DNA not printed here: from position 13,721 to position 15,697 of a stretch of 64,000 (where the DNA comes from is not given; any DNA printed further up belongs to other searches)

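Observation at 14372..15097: Canonical intein inside a phage sugar epimerase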

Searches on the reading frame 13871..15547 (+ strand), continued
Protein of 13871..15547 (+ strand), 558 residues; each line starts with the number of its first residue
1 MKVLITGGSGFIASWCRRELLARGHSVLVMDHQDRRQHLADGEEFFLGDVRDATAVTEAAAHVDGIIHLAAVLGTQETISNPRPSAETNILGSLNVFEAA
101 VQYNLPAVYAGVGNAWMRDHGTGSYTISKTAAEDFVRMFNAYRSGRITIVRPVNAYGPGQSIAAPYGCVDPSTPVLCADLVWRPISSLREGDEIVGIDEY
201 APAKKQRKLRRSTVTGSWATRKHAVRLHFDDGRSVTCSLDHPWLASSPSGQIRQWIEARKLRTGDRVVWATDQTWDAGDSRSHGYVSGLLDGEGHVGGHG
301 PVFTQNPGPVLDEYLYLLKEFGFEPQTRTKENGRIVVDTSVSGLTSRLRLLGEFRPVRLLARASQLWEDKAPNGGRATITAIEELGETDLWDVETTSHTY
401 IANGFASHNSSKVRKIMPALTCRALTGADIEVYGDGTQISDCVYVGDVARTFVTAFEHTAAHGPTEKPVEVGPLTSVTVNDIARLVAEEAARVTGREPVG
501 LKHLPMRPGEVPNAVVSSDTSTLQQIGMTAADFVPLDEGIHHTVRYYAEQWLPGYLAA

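Call 17: find_homologous_proteins(query=window:13871-15544:+, max_evalue=1e-10)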
Query window:13871-15544:+ (558 aa): 1234 proteins with E <= 1e-10 among 8000 candidates; the best 120 are listed.
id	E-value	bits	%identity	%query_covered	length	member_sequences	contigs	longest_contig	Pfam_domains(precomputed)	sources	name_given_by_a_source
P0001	0.0e+0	1284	100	100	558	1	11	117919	PF16363.12,PF02719.22,PF01073.26,PF13460.13,PF01370.28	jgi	jgi:nucleoside-diphosphate-sugar epimerase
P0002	0.0e+0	1122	87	100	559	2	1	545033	PF04321.24,PF16363.12,PF02719.22,PF01073.26,PF13460.13,PF01370.28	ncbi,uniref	ncbi:NAD-dependent epimerase/dehydratase family protein [Streptomyces sp. NPDC050416]|uniref:NAD-dep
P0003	6.4e-276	934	72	99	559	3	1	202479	PF16363.12,PF02719.22,PF01073.26,PF01370.28,PF14890.12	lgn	-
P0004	1.4e-275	933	72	99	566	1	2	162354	PF16363.12,PF01073.26,PF13460.13,PF01370.28,PF14890.12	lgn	-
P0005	1.4e-196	672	57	100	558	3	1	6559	PF16363.12,PF02719.22,PF01073.26,PF07993.19,PF01370.28,PF14890.12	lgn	-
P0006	5.2e-193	660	55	99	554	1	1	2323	PF16363.12,PF02719.22,PF01073.26,PF07993.19,PF01370.28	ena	-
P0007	1.8e-185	635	55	100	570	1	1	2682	PF16363.12,PF02719.22,PF01073.26,PF01370.28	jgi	jgi:nucleoside-diphosphate-sugar epimerase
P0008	7.4e-183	627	92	30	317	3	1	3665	PF04321.24,PF16363.12,PF02719.22,PF01073.26,PF07993.19,PF13460.13,PF01370.28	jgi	jgi:UDP-glucose 4-epimerase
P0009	1.3e-182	626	83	35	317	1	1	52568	PF04321.24,PF16363.12,PF02719.22,PF01073.26,PF07993.19,PF13460.13,PF01370.28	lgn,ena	-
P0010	7.6e-182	624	93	30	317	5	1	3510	PF04321.24,PF16363.12,PF02719.22,PF01073.26,PF07993.19,PF13460.13,PF01370.28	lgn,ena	-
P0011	4.2e-173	595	90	30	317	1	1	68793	PF04321.24,PF16363.12,PF02719.22,PF01073.26,PF07993.19,PF13460.13,PF01370.28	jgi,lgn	jgi:UDP-glucose 4-epimerase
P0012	1.9e-172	592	83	35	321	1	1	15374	PF04321.24,PF16363.12,PF02719.22,PF01073.26,PF07993.19,PF13460.13,PF01370.28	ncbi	-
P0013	7.0e-172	591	83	35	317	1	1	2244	PF04321.24,PF16363.12,PF02719.22,PF01073.26,PF07993.19,PF13460.13,PF01370.28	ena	-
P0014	8.4e-171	587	82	35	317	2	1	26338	PF04321.24,PF16363.12,PF02719.22,PF01073.26,PF07993.19,PF13460.13,PF01370.28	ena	-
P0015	1.5e-170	586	77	35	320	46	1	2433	PF04321.24,PF16363.12,PF02719.22,PF01073.26,PF07993.19,PF13460.13,PF01370.28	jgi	-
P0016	1.9e-170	586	77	35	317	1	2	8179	PF04321.24,PF16363.12,PF02719.22,PF01073.26,PF13460.13,PF01370.28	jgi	jgi:UDP-glucose 4-epimerase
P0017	1.9e-170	586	78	35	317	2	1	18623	PF04321.24,PF16363.12,PF02719.22,PF01073.26,PF07993.19,PF13460.13,PF01370.28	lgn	-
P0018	4.2e-169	581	76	35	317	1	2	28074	PF04321.24,PF16363.12,PF02719.22,PF01073.26,PF07993.19,PF13460.13,PF01370.28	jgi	-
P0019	4.5e-168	578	77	35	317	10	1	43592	PF04321.24,PF16363.12,PF02719.22,PF01073.26,PF07993.19,PF13460.13,PF01370.28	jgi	jgi:UDP-glucose 4-epimerase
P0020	1.8e-167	576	78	35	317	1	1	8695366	PF04321.24,PF16363.12,PF02719.22,PF01073.26,PF07993.19,PF13460.13,PF01370.28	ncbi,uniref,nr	ncbi:NAD-dependent epimerase/dehydratase family protein [Streptomyces bobili]|uniref:NAD-dependent e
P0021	5.1e-167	575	76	35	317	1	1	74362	PF04321.24,PF16363.12,PF02719.22,PF01073.26,PF07993.19,PF13460.13,PF01370.28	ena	-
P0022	1.3e-165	570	85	30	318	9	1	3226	PF04321.24,PF16363.12,PF02719.22,PF01073.26,PF13460.13,PF01370.28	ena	-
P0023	1.6e-165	570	78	35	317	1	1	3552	PF04321.24,PF16363.12,PF02719.22,PF01073.26,PF07993.19,PF13460.13,PF01370.28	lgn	-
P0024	1.9e-165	569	85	30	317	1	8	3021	PF04321.24,PF16363.12,PF02719.22,PF01073.26,PF07993.19,PF13460.13,PF01370.28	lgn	-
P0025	2.1e-165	569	79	35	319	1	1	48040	PF04321.24,PF16363.12,PF02719.22,PF01073.26,PF07993.19,PF13460.13,PF01370.28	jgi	jgi:UDP-glucose 4-epimerase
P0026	2.6e-165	569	88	27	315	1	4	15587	PF04321.24,PF16363.12,PF02719.22,PF01073.26,PF07993.19,PF13460.13,PF01370.28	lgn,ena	-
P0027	3.7e-165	568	77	35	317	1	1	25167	PF04321.24,PF16363.12,PF02719.22,PF01073.26,PF07993.19,PF13460.13,PF01370.28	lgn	-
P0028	4.6e-165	568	78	35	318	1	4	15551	PF04321.24,PF16363.12,PF02719.22,PF01073.26,PF07993.19,PF13460.13,PF01370.28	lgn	-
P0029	4.8e-165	568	85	30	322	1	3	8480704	PF16363.12,PF02719.22,PF01073.26,PF13460.13,PF01370.28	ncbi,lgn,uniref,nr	ncbi:NAD-dependent epimerase/dehydratase family protein [Streptomyces antibioticus]|uniref:NAD-depen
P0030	6.7e-165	568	83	35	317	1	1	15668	PF04321.24,PF16363.12,PF02719.22,PF01073.26,PF07993.19,PF13460.13,PF01370.28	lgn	-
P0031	1.5e-164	566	87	30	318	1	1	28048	PF04321.24,PF16363.12,PF02719.22,PF01073.26,PF07993.19,PF13460.13,PF01370.28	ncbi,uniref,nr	ncbi:NAD-dependent epimerase/dehydratase family protein [Streptomyces sp. SID4982]|uniref:NAD-depend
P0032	3.8e-164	565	75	35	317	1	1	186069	PF04321.24,PF16363.12,PF02719.22,PF01073.26,PF13460.13,PF01370.28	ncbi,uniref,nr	ncbi:NAD(P)-dependent oxidoreductase [Streptomyces sp. N35]|uniref:NAD-dependent epimerase/dehydrata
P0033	5.9e-164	564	76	35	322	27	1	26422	PF04321.24,PF16363.12,PF02719.22,PF01073.26,PF07993.19,PF13460.13,PF01370.28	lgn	-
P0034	6.2e-164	564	71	35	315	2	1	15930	PF04321.24,PF16363.12,PF02719.22,PF01073.26,PF07993.19,PF13460.13,PF01370.28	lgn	-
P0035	1.2e-163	563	85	30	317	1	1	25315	PF04321.24,PF16363.12,PF02719.22,PF01073.26,PF07993.19,PF13460.13,PF01370.28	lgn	-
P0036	2.1e-163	563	74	35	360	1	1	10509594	PF04321.24,PF16363.12,PF02719.22,PF01073.26,PF07993.19,PF13460.13,PF01370.28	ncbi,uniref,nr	ncbi:NAD-dependent epimerase/dehydratase family protein [Streptomyces canus]|uniref:NAD-dependent ep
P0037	1.2e-162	560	69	40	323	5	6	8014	PF16363.12,PF02719.22,PF01073.26,PF07993.19,PF13460.13,PF01370.28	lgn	-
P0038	1.5e-162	560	83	30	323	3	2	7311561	PF04321.24,PF16363.12,PF02719.22,PF01073.26,PF07993.19,PF13460.13,PF01370.28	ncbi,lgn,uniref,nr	ncbi:NAD(P)-dependent oxidoreductase [Streptomyces longwoodensis]|uniref:NAD-dependent epimerase/deh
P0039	6.9e-162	558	83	30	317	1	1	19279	PF04321.24,PF16363.12,PF02719.22,PF01073.26,PF07993.19,PF13460.13,PF01370.28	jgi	jgi:UDP-glucose 4-epimerase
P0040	9.2e-162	557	88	27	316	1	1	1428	PF04321.24,PF16363.12,PF02719.22,PF01073.26,PF07993.19,PF13460.13,PF01370.28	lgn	-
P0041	9.3e-162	557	76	35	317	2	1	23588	PF04321.24,PF16363.12,PF02719.22,PF01073.26,PF07993.19,PF13460.13,PF01370.28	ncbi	ncbi:NAD-dependent epimerase/dehydratase family protein [Streptomyces sp. NPDC001940]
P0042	1.3e-161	557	85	30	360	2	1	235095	PF04321.24,PF16363.12,PF02719.22,PF01073.26,PF07993.19,PF13460.13,PF01370.28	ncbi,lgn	ncbi:NAD-dependent epimerase/dehydratase family protein [Streptomyces sp. NPDC001635]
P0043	1.6e-161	556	75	35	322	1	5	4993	PF04321.24,PF16363.12,PF02719.22,PF01073.26,PF07993.19,PF13460.13,PF01370.28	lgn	-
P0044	2.3e-161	556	84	27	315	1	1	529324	PF04321.24,PF16363.12,PF02719.22,PF01073.26,PF07993.19,PF13460.13,PF01370.28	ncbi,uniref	ncbi:NAD-dependent epimerase/dehydratase family protein [Streptomyces sp. NPDC001530]|uniref:NAD-dep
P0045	2.8e-161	556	82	30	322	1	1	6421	PF04321.24,PF16363.12,PF02719.22,PF01073.26,PF07993.19,PF13460.13,PF01370.28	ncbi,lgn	ncbi:NAD-dependent epimerase/dehydratase family protein [Streptomyces sp. NPDC002920]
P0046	3.2e-161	555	85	30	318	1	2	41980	PF04321.24,PF16363.12,PF02719.22,PF01073.26,PF07993.19,PF13460.13,PF01370.28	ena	-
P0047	4.2e-161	555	85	30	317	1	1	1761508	PF04321.24,PF16363.12,PF02719.22,PF01073.26,PF13460.13,PF01370.28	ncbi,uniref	ncbi:NAD-dependent epimerase/dehydratase family protein [Streptomyces antibioticus]|uniref:NAD-depen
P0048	6.1e-161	555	84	30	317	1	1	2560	PF04321.24,PF16363.12,PF02719.22,PF01073.26,PF07993.19,PF13460.13,PF01370.28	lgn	-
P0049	7.3e-161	554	83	30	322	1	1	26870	PF04321.24,PF16363.12,PF02719.22,PF01073.26,PF07993.19,PF13460.13,PF01370.28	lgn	-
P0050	7.5e-161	554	89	27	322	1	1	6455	PF04321.24,PF16363.12,PF02719.22,PF01073.26,PF07993.19,PF13460.13,PF01370.28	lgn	-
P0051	8.7e-161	554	76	35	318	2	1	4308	PF16363.12,PF02719.22,PF01073.26,PF07993.19,PF13460.13,PF01370.28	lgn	-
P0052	1.9e-160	553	88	27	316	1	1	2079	PF04321.24,PF16363.12,PF02719.22,PF01073.26,PF07993.19,PF13460.13,PF01370.28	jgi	-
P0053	3.1e-160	552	76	35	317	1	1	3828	PF04321.24,PF16363.12,PF02719.22,PF01073.26,PF07993.19,PF13460.13,PF01370.28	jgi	jgi:UDP-glucose 4-epimerase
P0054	4.0e-160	552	77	35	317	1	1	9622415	PF04321.24,PF16363.12,PF02719.22,PF01073.26,PF07993.19,PF13460.13,PF01370.28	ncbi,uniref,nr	ncbi:hypothetical protein SMD44_00909 [Streptomyces alboflavus]|uniref:NAD-dependent epimerase/dehyd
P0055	4.6e-160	552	86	27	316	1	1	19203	PF04321.24,PF16363.12,PF02719.22,PF01073.26,PF07993.19,PF13460.13,PF01370.28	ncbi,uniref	ncbi:NAD-dependent epimerase/dehydratase family protein [Streptomyces sp. NPDC060027]|uniref:NAD-dep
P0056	7.5e-160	551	82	30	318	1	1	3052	PF04321.24,PF16363.12,PF02719.22,PF01073.26,PF07993.19,PF13460.13,PF01370.28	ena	-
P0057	8.6e-160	551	77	35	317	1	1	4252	PF04321.24,PF16363.12,PF02719.22,PF01073.26,PF07993.19,PF13460.13,PF01370.28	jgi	jgi:UDP-glucose 4-epimerase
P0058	8.9e-160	551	72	35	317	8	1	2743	PF04321.24,PF16363.12,PF02719.22,PF01073.26,PF07993.19,PF13460.13,PF01370.28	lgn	-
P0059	9.4e-160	551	84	27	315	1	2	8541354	PF04321.24,PF16363.12,PF02719.22,PF01073.26,PF07993.19,PF13460.13,PF01370.28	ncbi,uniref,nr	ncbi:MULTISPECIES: NAD-dependent epimerase/dehydratase family protein [Streptomyces]|uniref:Nucleosi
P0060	1.1e-159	550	88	27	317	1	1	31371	PF04321.24,PF16363.12,PF02719.22,PF01073.26,PF07993.19,PF13460.13,PF01370.28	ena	-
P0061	1.5e-159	550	88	27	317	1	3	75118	PF16363.12,PF02719.22,PF01073.26,PF07993.19,PF13460.13,PF01370.28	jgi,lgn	jgi:UDP-glucose 4-epimerase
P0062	1.6e-159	550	88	27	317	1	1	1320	PF16363.12,PF02719.22,PF01073.26,PF07993.19,PF13460.13,PF01370.28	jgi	jgi:UDP-glucose 4-epimerase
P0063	2.0e-159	550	73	39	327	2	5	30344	PF04321.24,PF16363.12,PF02719.22,PF01073.26,PF07993.19,PF13460.13,PF01370.28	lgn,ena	-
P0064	2.1e-159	549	87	27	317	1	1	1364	PF04321.24,PF16363.12,PF02719.22,PF01073.26,PF07993.19,PF13460.13,PF01370.28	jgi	jgi:UDP-glucose 4-epimerase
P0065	2.4e-159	549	86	27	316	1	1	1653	PF04321.24,PF16363.12,PF02719.22,PF01073.26,PF07993.19,PF13460.13,PF01370.28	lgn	-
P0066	2.5e-159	549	73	34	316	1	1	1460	PF04321.24,PF16363.12,PF02719.22,PF01073.26,PF07993.19,PF13460.13,PF01370.28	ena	-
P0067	2.7e-159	549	88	27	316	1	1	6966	PF04321.24,PF16363.12,PF02719.22,PF01073.26,PF07993.19,PF13460.13,PF01370.28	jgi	jgi:UDP-glucose 4-epimerase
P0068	3.1e-159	549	87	27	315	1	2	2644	PF04321.24,PF16363.12,PF02719.22,PF01073.26,PF07993.19,PF13460.13,PF01370.28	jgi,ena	jgi:UDP-glucose 4-epimerase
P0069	6.0e-159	548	86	27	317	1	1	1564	PF04321.24,PF16363.12,PF02719.22,PF01073.26,PF07993.19,PF13460.13,PF01370.28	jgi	jgi:UDP-glucose 4-epimerase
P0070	7.6e-159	548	87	27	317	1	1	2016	PF04321.24,PF16363.12,PF02719.22,PF01073.26,PF07993.19,PF13460.13,PF01370.28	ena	-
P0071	7.7e-159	548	87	27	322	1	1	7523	PF04321.24,PF16363.12,PF02719.22,PF01073.26,PF07993.19,PF13460.13,PF01370.28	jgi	jgi:UDP-glucose 4-epimerase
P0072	7.9e-159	548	77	35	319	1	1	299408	PF16363.12,PF02719.22,PF01073.26,PF07993.19,PF13460.13,PF01370.28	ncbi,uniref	ncbi:NAD-dependent epimerase/dehydratase family protein [Streptomyces sp. NPDC020801]|uniref:NAD-dep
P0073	1.3e-158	547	77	35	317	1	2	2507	PF04321.24,PF16363.12,PF02719.22,PF01073.26,PF07993.19,PF13460.13,PF01370.28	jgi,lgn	jgi:UDP-glucose 4-epimerase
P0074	1.6e-158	547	76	35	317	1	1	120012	PF04321.24,PF16363.12,PF02719.22,PF01073.26,PF07993.19,PF13460.13,PF01370.28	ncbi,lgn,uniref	ncbi:NAD-dependent epimerase/dehydratase family protein [Streptomyces sp. NPDC050704]|uniref:NAD-dep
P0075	3.0e-158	546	86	27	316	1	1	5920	PF04321.24,PF16363.12,PF02719.22,PF01073.26,PF07993.19,PF13460.13,PF01370.28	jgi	jgi:UDP-glucose 4-epimerase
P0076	4.5e-158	545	86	27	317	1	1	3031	PF04321.24,PF16363.12,PF02719.22,PF01073.26,PF07993.19,PF13460.13,PF01370.28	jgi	jgi:UDP-glucose 4-epimerase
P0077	4.6e-158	545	76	35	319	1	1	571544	PF04321.24,PF16363.12,PF02719.22,PF01073.26,PF07993.19,PF13460.13,PF01370.28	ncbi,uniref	ncbi:NAD-dependent epimerase/dehydratase family protein [Streptomyces sp. NPDC048200]|uniref:NAD-dep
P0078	4.8e-158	545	86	27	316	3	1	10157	PF16363.12,PF02719.22,PF01073.26,PF07993.19,PF13460.13,PF01370.28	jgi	jgi:UDP-glucose 4-epimerase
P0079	5.5e-158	545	88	27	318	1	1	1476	PF16363.12,PF02719.22,PF01073.26,PF07993.19,PF13460.13,PF01370.28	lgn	-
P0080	9.0e-158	544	86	27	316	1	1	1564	PF04321.24,PF16363.12,PF02719.22,PF01073.26,PF07993.19,PF13460.13,PF01370.28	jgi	jgi:UDP-glucose 4-epimerase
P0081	1.2e-157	544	77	35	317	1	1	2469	PF04321.24,PF16363.12,PF02719.22,PF01073.26,PF07993.19,PF13460.13,PF01370.28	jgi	jgi:UDP-glucose 4-epimerase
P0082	1.4e-157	543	86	27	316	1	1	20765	PF04321.24,PF16363.12,PF02719.22,PF01073.26,PF07993.19,PF13460.13,PF01370.28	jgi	jgi:UDP-glucose 4-epimerase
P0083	1.4e-157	543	75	35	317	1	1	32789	PF04321.24,PF16363.12,PF02719.22,PF01073.26,PF07993.19,PF13460.13,PF01370.28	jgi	jgi:UDP-glucose 4-epimerase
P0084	2.6e-157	543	85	27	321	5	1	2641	PF04321.24,PF16363.12,PF02719.22,PF01073.26,PF07993.19,PF13460.13,PF01370.28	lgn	-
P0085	3.7e-157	542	85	30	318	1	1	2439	PF04321.24,PF16363.12,PF02719.22,PF01073.26,PF13460.13,PF01370.28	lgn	-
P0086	4.1e-157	542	86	30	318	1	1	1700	PF04321.24,PF16363.12,PF02719.22,PF01073.26,PF07993.19,PF13460.13,PF01370.28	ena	-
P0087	4.9e-157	542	75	35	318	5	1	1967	PF04321.24,PF16363.12,PF02719.22,PF01073.26,PF07993.19,PF13460.13,PF01370.28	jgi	jgi:UDP-glucose 4-epimerase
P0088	2.2e-156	539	84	30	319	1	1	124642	PF04321.24,PF16363.12,PF02719.22,PF01073.26,PF07993.19,PF13460.13,PF01370.28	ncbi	ncbi:NAD-dependent epimerase/dehydratase family protein [Streptomyces sp. NPDC004082]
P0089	3.0e-156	539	74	35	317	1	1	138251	PF04321.24,PF16363.12,PF02719.22,PF01073.26,PF07993.19,PF13460.13,PF01370.28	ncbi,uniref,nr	ncbi:NAD-dependent epimerase/dehydratase family protein [Streptomyces sp. NRRL S-813]|uniref:NAD-dep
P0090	3.5e-156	539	85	27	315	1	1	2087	PF04321.24,PF16363.12,PF02719.22,PF01073.26,PF07993.19,PF13460.13,PF01370.28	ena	-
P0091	5.7e-156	538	85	27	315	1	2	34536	PF04321.24,PF16363.12,PF02719.22,PF01073.26,PF07993.19,PF13460.13,PF01370.28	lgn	-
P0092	5.8e-156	538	74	35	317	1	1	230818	PF04321.24,PF16363.12,PF02719.22,PF01073.26,PF13460.13,PF01370.28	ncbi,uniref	ncbi:NAD-dependent epimerase/dehydratase family protein [Streptomyces sp. NPDC002994]|uniref:NAD-dep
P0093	8.5e-156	538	75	35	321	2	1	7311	PF04321.24,PF16363.12,PF02719.22,PF01073.26,PF07993.19,PF13460.13,PF01370.28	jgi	jgi:UDP-glucose 4-epimerase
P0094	9.6e-156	537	79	30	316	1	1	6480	PF04321.24,PF16363.12,PF02719.22,PF01073.26,PF07993.19,PF13460.13,PF01370.28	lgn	-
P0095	1.4e-155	537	76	35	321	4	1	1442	PF04321.24,PF16363.12,PF02719.22,PF01073.26,PF07993.19,PF13460.13,PF01370.28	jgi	jgi:UDP-glucose 4-epimerase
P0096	2.4e-155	536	78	30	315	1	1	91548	PF04321.24,PF16363.12,PF02719.22,PF01073.26,PF07993.19,PF13460.13,PF01370.28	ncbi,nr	ncbi:NAD-dependent epimerase/dehydratase family protein [Streptomyces lavendulae]|nr:NAD-dependent e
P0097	7.9e-155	534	82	30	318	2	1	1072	PF04321.24,PF16363.12,PF02719.22,PF01073.26,PF13460.13,PF01370.28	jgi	jgi:UDP-glucose 4-epimerase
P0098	1.4e-154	534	84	27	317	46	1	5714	PF16363.12,PF02719.22,PF01073.26,PF07993.19,PF13460.13,PF01370.28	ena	-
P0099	1.6e-154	533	71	35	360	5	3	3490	PF04321.24,PF16363.12,PF02719.22,PF01073.26,PF07993.19,PF13460.13,PF01370.28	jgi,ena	jgi:UDP-glucose 4-epimerase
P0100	6.8e-154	531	75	35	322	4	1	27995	PF16363.12,PF02719.22,PF01073.26,PF07993.19,PF13460.13,PF01370.28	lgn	-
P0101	7.1e-154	531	83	30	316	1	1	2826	PF04321.24,PF16363.12,PF02719.22,PF01073.26,PF07993.19,PF13460.13,PF01370.28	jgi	jgi:UDP-glucose 4-epimerase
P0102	7.4e-154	531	70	34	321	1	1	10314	PF04321.24,PF16363.12,PF02719.22,PF01073.26,PF07993.19,PF13460.13,PF01370.28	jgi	jgi:UDP-glucose 4-epimerase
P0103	8.2e-154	531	82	27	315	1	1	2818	PF04321.24,PF16363.12,PF02719.22,PF01073.26,PF07993.19,PF13460.13,PF01370.28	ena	-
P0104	8.3e-154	531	77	35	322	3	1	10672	PF04321.24,PF16363.12,PF02719.22,PF01073.26,PF07993.19,PF13460.13,PF01370.28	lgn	-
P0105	1.7e-153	530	82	27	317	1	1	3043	PF04321.24,PF16363.12,PF02719.22,PF01073.26,PF07993.19,PF13460.13,PF01370.28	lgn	-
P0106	3.7e-153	529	70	34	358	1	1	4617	PF04321.24,PF16363.12,PF02719.22,PF01073.26,PF07993.19,PF13460.13,PF01370.28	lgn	-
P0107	8.0e-153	528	74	35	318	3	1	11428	PF04321.24,PF16363.12,PF02719.22,PF01073.26,PF07993.19,PF13460.13,PF01370.28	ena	-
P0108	9.1e-153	528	75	35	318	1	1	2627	PF16363.12,PF02719.22,PF01073.26,PF07993.19,PF01370.28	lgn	-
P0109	1.0e-152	527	71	34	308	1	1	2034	PF04321.24,PF16363.12,PF02719.22,PF01073.26,PF07993.19,PF13460.13,PF01370.28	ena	-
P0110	3.8e-152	525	79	29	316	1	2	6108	PF04321.24,PF16363.12,PF02719.22,PF01073.26,PF07993.19,PF13460.13,PF01370.28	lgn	-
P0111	9.0e-152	524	72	34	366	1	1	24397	PF16363.12,PF02719.22,PF01073.26,PF07993.19,PF13460.13,PF01370.28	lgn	-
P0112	1.3e-151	524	76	35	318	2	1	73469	PF04321.24,PF16363.12,PF02719.22,PF01073.26,PF07993.19,PF13460.13,PF01370.28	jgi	jgi:UDP-glucose 4-epimerase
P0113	2.1e-151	523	79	29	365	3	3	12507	PF16363.12,PF02719.22,PF01073.26,PF07993.19,PF13460.13,PF01370.28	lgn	-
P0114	6.6e-151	521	77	35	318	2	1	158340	PF04321.24,PF16363.12,PF02719.22,PF01073.26,PF07993.19,PF13460.13,PF01370.28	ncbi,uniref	ncbi:NAD-dependent epimerase/dehydratase family protein [Streptomyces sp. NPDC059489]|uniref:NAD-dep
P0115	1.1e-150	521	69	35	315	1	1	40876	PF04321.24,PF16363.12,PF02719.22,PF01073.26,PF07993.19,PF13460.13,PF01370.28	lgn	-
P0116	1.4e-150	520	69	34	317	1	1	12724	PF16363.12,PF02719.22,PF01073.26,PF07993.19,PF13460.13,PF01370.28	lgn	-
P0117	1.5e-150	520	79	30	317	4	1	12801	PF04321.24,PF16363.12,PF02719.22,PF01073.26,PF07993.19,PF13460.13,PF01370.28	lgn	-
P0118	8.7e-150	518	73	35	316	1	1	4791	PF04321.24,PF16363.12,PF02719.22,PF01073.26,PF07993.19,PF13460.13,PF01370.28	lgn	-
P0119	4.0e-149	516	87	27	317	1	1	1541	PF16363.12,PF02719.22,PF01073.26,PF07993.19,PF13460.13,PF01370.28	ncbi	-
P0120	9.1e-149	514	68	34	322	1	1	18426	PF16363.12,PF02719.22,PF01073.26,PF07993.19,PF13460.13,PF01370.28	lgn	-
